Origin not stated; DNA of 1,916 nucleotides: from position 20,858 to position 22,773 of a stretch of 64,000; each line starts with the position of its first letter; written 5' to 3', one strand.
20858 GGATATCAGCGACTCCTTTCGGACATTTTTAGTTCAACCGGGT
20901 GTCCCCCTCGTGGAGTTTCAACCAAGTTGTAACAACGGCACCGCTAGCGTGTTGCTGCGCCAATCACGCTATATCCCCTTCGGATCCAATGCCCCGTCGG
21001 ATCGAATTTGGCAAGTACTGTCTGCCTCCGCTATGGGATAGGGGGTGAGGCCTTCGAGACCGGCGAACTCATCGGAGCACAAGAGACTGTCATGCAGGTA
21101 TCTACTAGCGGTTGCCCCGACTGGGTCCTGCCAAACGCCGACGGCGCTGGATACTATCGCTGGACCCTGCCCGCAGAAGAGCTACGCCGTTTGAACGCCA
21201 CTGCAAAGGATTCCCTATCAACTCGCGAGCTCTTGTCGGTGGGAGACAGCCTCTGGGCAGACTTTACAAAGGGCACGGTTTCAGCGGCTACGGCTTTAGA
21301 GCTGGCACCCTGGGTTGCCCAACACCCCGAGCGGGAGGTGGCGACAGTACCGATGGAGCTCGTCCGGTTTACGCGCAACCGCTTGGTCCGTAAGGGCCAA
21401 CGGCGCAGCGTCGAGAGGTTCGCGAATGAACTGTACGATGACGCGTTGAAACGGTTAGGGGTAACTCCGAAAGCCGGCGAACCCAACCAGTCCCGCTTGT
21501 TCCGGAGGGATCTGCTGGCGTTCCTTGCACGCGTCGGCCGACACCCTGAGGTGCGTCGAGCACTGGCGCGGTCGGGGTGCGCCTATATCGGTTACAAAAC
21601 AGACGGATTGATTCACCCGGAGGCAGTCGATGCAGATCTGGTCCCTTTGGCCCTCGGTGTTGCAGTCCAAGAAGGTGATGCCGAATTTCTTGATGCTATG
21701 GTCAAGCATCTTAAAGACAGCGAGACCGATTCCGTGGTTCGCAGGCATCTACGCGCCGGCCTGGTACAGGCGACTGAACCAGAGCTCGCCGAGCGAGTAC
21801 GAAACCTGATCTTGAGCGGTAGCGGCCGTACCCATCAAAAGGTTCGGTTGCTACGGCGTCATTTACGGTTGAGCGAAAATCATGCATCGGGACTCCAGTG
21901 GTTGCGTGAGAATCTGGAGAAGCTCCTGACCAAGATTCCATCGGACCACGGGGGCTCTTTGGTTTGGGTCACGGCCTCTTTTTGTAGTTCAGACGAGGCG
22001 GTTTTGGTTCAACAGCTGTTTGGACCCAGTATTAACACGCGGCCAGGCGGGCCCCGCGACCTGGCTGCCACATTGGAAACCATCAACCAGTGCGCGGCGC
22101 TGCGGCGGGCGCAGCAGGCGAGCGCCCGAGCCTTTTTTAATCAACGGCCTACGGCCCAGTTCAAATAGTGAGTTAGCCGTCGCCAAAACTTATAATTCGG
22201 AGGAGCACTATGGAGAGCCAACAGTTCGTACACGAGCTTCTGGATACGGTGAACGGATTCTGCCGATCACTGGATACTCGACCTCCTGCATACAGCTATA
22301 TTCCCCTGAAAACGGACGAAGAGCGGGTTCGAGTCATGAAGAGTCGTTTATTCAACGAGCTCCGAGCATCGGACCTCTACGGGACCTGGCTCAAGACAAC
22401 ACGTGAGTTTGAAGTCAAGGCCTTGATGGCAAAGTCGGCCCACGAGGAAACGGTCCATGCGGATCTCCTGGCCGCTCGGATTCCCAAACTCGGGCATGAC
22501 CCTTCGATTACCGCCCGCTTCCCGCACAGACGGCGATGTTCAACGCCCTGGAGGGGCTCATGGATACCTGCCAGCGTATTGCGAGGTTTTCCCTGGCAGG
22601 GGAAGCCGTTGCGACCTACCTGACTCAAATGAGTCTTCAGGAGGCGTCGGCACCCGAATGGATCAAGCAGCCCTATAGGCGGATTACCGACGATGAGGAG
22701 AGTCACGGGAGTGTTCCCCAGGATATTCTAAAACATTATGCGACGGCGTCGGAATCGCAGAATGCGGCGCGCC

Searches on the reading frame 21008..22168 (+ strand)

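Call 99: search_protein_families(library=pfam, proteins=[window:21008-22168:+], max_evalue=0.001)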
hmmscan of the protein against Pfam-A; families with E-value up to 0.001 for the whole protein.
window:21008-22168:+ (386 aa): 1 family
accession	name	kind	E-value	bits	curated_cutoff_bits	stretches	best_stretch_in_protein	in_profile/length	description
PF11838.14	ERAP1_C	-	1.1e-35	124.1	38.2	1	39-360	1-317/318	ERAP1-like C-terminal domain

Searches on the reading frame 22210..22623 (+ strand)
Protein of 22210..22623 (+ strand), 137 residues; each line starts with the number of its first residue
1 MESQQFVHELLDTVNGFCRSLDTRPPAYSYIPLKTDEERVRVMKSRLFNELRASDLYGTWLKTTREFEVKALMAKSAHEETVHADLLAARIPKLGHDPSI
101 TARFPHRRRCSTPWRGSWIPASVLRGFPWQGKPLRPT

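Call 99: search_protein_families(library=pfam, proteins=[window:22210-22623:+], max_evalue=0.001)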
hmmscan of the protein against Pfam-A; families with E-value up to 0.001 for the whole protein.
window:22210-22623:+ (137 aa): 1 family
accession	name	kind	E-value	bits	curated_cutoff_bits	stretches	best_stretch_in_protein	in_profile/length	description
PF00210.30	Ferritin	-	0.00072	19.9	24.5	1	60-103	24-67/142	Ferritin-like domain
